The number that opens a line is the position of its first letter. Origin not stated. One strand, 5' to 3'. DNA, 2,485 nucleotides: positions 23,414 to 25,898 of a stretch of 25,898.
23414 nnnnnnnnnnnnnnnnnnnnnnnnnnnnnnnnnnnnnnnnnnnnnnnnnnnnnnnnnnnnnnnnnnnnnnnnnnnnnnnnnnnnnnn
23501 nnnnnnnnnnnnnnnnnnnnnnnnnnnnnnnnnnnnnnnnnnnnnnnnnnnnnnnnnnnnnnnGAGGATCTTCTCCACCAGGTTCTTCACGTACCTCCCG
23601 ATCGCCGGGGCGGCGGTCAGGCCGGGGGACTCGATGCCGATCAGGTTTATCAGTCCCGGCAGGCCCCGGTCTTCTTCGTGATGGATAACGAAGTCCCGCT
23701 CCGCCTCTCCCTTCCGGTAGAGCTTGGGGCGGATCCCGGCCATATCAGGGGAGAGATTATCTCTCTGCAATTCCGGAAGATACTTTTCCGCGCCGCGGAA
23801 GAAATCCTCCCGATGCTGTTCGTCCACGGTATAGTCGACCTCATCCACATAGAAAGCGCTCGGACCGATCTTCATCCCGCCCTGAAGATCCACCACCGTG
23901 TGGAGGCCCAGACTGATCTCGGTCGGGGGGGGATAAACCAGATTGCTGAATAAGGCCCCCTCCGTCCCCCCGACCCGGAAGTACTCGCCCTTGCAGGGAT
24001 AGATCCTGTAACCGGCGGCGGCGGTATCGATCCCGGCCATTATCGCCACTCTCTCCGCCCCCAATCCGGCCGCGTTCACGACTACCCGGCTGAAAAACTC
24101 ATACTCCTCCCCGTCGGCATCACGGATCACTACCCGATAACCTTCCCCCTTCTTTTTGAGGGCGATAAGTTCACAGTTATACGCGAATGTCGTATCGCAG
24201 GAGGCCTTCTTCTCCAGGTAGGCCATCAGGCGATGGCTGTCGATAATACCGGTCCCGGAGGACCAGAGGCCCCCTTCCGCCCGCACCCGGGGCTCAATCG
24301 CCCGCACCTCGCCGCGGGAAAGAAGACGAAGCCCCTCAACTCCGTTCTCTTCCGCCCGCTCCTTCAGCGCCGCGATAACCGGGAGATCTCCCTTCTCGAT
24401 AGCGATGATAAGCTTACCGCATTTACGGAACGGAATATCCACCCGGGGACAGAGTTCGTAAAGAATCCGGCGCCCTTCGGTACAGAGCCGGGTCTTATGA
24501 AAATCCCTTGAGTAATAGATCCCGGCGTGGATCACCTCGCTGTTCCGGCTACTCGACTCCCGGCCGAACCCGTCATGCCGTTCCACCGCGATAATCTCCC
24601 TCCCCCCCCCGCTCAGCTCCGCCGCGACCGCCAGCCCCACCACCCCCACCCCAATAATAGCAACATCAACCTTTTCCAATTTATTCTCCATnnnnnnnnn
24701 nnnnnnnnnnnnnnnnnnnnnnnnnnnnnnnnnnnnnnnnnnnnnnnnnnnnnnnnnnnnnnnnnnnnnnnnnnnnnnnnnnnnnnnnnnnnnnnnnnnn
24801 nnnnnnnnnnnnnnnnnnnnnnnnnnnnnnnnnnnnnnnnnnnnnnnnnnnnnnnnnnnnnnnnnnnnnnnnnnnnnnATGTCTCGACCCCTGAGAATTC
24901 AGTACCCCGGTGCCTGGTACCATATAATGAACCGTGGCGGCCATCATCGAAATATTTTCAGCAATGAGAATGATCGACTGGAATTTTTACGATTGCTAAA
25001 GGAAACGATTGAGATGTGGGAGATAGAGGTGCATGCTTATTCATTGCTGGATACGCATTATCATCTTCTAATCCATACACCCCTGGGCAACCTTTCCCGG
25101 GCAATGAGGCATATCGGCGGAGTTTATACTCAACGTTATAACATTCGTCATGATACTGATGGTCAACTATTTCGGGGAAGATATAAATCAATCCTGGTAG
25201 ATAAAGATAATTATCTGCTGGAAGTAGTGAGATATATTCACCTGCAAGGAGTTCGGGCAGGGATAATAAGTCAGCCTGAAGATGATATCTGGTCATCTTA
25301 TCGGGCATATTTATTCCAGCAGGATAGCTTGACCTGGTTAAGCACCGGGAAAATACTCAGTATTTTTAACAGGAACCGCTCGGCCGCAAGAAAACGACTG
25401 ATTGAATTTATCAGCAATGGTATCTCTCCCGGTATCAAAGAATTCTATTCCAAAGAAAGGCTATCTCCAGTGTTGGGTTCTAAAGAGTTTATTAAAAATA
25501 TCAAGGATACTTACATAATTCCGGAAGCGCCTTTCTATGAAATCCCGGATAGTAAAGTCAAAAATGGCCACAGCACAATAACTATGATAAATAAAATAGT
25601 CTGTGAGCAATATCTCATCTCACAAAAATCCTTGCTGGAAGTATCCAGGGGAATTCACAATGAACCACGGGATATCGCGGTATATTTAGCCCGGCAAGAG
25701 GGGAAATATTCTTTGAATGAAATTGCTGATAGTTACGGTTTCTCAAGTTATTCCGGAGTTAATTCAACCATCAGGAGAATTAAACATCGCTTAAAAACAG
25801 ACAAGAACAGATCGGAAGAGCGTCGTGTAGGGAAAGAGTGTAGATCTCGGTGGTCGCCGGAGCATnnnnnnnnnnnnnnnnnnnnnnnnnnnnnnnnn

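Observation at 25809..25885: Contig 3' end is Illumina TruSeq adapter + poly-A; the RayT-like ORF's C-terminus is an artefact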

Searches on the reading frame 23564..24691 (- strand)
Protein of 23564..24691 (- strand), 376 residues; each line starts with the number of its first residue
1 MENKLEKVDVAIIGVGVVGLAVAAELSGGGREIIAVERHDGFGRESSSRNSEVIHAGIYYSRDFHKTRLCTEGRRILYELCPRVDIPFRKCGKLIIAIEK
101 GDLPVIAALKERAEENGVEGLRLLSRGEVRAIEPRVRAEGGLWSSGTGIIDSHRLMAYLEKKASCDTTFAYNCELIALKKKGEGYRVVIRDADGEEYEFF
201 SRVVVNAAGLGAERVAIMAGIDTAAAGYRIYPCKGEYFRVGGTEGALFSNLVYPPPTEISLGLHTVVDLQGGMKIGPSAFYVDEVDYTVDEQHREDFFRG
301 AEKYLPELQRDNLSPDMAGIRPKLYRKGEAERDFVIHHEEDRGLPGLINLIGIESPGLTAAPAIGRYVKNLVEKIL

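Call 45: search_protein_families(library=pfam, proteins=[window:23564-24691:-], max_evalue=0.00001)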
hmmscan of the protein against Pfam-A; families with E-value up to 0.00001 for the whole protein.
window:23564-24691:- (376 aa): 1 family
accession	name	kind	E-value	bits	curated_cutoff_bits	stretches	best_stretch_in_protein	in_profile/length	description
PF01266.30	DAO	-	4.1e-61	207.9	27.9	1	9-369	1-351/353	FAD dependent oxidoreductase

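Call 55: find_encoding_contigs(protein=window:23564-24691:-, flank=3000, max_places=4)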
Protein window:23564-24691:- (376 aa): 1 contig read that carries it; 1 place shown.
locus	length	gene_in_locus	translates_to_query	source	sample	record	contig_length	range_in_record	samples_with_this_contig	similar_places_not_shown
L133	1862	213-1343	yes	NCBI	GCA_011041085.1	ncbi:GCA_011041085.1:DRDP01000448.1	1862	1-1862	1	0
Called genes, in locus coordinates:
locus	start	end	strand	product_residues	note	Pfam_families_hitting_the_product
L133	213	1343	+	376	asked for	PF01266:DAO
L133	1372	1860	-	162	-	PF01979:Amidohydro_1, PF07969:Amidohydro_3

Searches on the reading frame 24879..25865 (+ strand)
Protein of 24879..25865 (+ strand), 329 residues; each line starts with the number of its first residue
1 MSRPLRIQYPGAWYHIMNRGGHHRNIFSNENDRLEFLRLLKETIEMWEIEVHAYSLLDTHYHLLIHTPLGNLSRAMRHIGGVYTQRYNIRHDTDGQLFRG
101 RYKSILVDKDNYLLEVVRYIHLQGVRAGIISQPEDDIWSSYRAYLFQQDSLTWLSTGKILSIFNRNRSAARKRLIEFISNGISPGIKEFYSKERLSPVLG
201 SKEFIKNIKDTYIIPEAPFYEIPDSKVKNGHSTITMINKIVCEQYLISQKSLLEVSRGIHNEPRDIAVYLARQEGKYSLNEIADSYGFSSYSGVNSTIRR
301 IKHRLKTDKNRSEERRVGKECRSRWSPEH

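Call 5: search_protein_families(library=pfam, proteins=[window:24879-25808:+, window:24879-25865:+], max_evalue=0.01)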
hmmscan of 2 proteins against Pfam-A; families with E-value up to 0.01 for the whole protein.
window:24879-25808:+ (310 aa): 2 families
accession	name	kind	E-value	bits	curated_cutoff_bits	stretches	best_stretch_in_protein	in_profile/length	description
PF01797.21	Y1_Tnp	-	3.4e-11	43.8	23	1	12-123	5-121/121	Transposase IS200 like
PF08299.17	Bac_DnaA_C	-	2.8e-08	34.1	31.5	1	235-301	2-69/69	Bacterial dnaA protein helix-turn-helix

window:24879-25865:+ (329 aa): 2 families
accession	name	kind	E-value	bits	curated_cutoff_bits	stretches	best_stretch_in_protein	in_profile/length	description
PF01797.21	Y1_Tnp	-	3.7e-11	43.6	23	1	12-123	5-121/121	Transposase IS200 like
PF08299.17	Bac_DnaA_C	-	3.1e-08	34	31.5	1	235-301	2-69/69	Bacterial dnaA protein helix-turn-helix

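Call 6: search_protein_families(library=ncbifam, proteins=[window:24879-25808:+], max_evalue=0.01)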
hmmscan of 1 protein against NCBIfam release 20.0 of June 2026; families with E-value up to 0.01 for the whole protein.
window:24879-25808:+ (310 aa): 4 families
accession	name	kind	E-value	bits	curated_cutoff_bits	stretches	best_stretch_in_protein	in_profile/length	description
NF047646.1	REP_Tyr_transpos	equivalog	3.2e-13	49.8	80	1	6-135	4-142/146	REP-associated tyrosine transposase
TIGR00362.1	DnaA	equivalog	1.2e-10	41.1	343.9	1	226-309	340-424/437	chromosomal replication initiator protein DnaA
NF001154.0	PRK00149.3-3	equivalog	9e-06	24.9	410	1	228-308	362-444/462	chromosomal replication initiator protein DnaA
NF009087.0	PRK12422.1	equivalog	0.00011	21.5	657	1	234-309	354-429/455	chromosomal replication initiator protein DnaA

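Call 7: find_homologous_proteins(query=window:24879-25808:+, max_evalue=1e-10)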
Query window:24879-25808:+ (310 aa): 5984 proteins with E <= 1e-10 among 6621 candidates; the best 120 are listed.
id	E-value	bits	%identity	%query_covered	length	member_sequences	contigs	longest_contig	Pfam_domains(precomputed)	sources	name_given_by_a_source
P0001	6.1e-194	661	93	100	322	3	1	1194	PF08299.18,PF01797.22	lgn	-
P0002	6.8e-169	579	82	100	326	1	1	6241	PF08299.18,PF01797.22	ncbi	-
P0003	4.0e-167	573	82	100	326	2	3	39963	PF08299.18,PF01797.22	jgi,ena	-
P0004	6.0e-131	454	64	99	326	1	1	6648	PF08299.18,PF01797.22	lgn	-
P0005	1.6e-114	400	58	100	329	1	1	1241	PF08299.18,PF01797.22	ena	-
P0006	4.9e-114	399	59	100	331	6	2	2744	PF08299.18,PF01797.22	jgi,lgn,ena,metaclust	metaclust:\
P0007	2.5e-112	393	57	100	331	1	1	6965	PF08299.18,PF01797.22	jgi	jgi:REP-associated tyrosine transposase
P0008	5.9e-107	376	56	98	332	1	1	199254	PF08299.18,PF01797.22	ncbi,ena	-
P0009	1.7e-102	361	56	95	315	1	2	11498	PF08299.18,PF01797.22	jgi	jgi:REP-associated tyrosine transposase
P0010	3.7e-101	357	55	95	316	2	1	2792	PF08299.18,PF01797.22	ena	-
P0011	1.3e-100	355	53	100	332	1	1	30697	PF08299.18,PF01797.22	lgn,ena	-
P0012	2.0e-100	354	52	100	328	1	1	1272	PF08299.18,PF01797.22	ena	-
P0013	5.1e-98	346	54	95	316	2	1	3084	PF08299.18,PF01797.22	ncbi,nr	ncbi:MAG: helix-turn-helix domain-containing protein [Candidatus Auribacterota bacterium]|nr:helix-t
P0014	1.0e-93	332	48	99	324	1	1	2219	PF08299.18,PF01797.22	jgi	-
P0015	1.3e-91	325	48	100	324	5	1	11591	PF08299.18,PF01797.22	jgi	jgi:putative transposase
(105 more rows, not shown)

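Call 8: find_encoding_contigs(protein=window:24879-25865:+, flank=10000, max_places=6)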
Protein window:24879-25865:+ (329 aa): no gene with exactly this product is on record in the collection.

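Call 10: find_encoding_contigs(protein=P0001, flank=10000, max_places=4)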
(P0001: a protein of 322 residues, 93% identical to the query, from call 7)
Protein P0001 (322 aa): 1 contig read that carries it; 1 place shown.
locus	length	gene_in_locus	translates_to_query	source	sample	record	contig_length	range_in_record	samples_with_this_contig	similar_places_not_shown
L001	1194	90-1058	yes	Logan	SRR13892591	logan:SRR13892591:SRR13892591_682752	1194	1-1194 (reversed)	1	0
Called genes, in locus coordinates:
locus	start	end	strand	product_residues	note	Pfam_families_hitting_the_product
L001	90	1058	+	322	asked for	PF01797:Y1_Tnp, PF08299:Bac_DnaA_C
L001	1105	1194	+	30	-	?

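Call 11: find_encoding_contigs(protein=P0003, flank=10000, max_places=4)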
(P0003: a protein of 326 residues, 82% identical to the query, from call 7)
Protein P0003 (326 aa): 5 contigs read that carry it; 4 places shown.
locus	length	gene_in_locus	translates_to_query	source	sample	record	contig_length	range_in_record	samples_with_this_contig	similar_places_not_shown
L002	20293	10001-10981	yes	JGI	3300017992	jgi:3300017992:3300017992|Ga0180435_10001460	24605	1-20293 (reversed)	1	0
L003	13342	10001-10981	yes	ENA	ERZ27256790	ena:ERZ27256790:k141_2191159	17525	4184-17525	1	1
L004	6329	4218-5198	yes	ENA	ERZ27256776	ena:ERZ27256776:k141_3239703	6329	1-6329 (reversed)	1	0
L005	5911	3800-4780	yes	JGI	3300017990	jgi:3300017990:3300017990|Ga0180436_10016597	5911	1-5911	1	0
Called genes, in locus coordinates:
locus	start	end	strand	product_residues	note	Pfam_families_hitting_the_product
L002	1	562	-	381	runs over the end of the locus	PF02350:Epimerase_2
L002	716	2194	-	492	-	PF01979:Amidohydro_1, PF07969:Amidohydro_3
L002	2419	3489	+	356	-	-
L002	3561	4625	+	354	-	-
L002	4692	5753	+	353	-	-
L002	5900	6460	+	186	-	PF01894:YjbQ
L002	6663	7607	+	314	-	PF07603:Lcl_C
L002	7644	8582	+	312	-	PF01839:FG-GAP (faint), PF07603:Lcl_C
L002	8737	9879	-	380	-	PF00070:Pyr_redox (faint), PF01266:DAO, PF01494:FAD_binding_3 (weak), PF07992:Pyr_redox_2 (faint), PF13450:NAD_binding_8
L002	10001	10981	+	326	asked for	PF01797:Y1_Tnp, PF08299:Bac_DnaA_C (weak)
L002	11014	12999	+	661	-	PF13231:PMT_2, PF13424:TPR_12 (weak), PF13432:TPR_16, PF13431:TPR_17 (weak), PF00515:TPR_1, PF07719:TPR_2 (weak), PF13181:TPR_8 (weak), PF13424:TPR_12, +5 more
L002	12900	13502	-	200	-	-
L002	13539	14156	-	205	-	PF01209:Ubie_methyltran, PF00891:Methyltransf_2 (weak), PF13489:Methyltransf_23, PF13847:Methyltransf_31, PF08241:Methyltransf_11, PF08242:Methyltransf_12, PF13649:Methyltransf_25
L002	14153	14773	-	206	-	-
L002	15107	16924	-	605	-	PF07715:Plug, PF00593:TonB_dep_Rec_b-barrel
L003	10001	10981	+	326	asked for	PF01797:Y1_Tnp, PF08299:Bac_DnaA_C (weak)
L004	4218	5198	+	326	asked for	PF01797:Y1_Tnp, PF08299:Bac_DnaA_C (weak)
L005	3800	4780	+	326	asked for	PF01797:Y1_Tnp, PF08299:Bac_DnaA_C (weak)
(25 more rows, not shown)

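Call 12: find_encoding_contigs(protein=P0002, flank=10000, max_places=4)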
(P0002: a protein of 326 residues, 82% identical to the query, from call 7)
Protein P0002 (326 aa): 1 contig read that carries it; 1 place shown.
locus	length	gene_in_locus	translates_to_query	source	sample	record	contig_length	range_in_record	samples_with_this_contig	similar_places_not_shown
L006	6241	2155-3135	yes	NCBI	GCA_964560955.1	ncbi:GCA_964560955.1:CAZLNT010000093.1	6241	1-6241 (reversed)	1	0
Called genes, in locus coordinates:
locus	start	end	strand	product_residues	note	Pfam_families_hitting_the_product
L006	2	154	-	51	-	?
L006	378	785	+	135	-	PF01894:YjbQ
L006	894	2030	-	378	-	PF01266:DAO, PF13450:NAD_binding_8 (weak)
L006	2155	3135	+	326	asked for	PF01797:Y1_Tnp, PF08299:Bac_DnaA_C (weak)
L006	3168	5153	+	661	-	PF13231:PMT_2, PF13424:TPR_12 (weak), PF13432:TPR_16 (weak), PF00515:TPR_1, PF07719:TPR_2 (weak), PF13181:TPR_8 (weak), PF00515:TPR_1 (weak), PF07719:TPR_2 (weak), +7 more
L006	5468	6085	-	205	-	PF01209:Ubie_methyltran, PF00891:Methyltransf_2 (weak), PF13489:Methyltransf_23, PF13847:Methyltransf_31, PF08241:Methyltransf_11, PF08242:Methyltransf_12, PF13649:Methyltransf_25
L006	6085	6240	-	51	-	?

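Call 53: search_solved_structures(query=window:24879-25808:+, max_evalue=0.01, show_alignments=1)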
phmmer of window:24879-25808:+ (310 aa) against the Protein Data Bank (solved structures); distinct sequences matched with E-value up to 0.01: 1.
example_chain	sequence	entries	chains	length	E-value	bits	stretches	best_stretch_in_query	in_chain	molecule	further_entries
1j1v_A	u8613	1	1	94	0.0015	21.2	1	233-303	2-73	Chromosomal replication initiator protein dnaA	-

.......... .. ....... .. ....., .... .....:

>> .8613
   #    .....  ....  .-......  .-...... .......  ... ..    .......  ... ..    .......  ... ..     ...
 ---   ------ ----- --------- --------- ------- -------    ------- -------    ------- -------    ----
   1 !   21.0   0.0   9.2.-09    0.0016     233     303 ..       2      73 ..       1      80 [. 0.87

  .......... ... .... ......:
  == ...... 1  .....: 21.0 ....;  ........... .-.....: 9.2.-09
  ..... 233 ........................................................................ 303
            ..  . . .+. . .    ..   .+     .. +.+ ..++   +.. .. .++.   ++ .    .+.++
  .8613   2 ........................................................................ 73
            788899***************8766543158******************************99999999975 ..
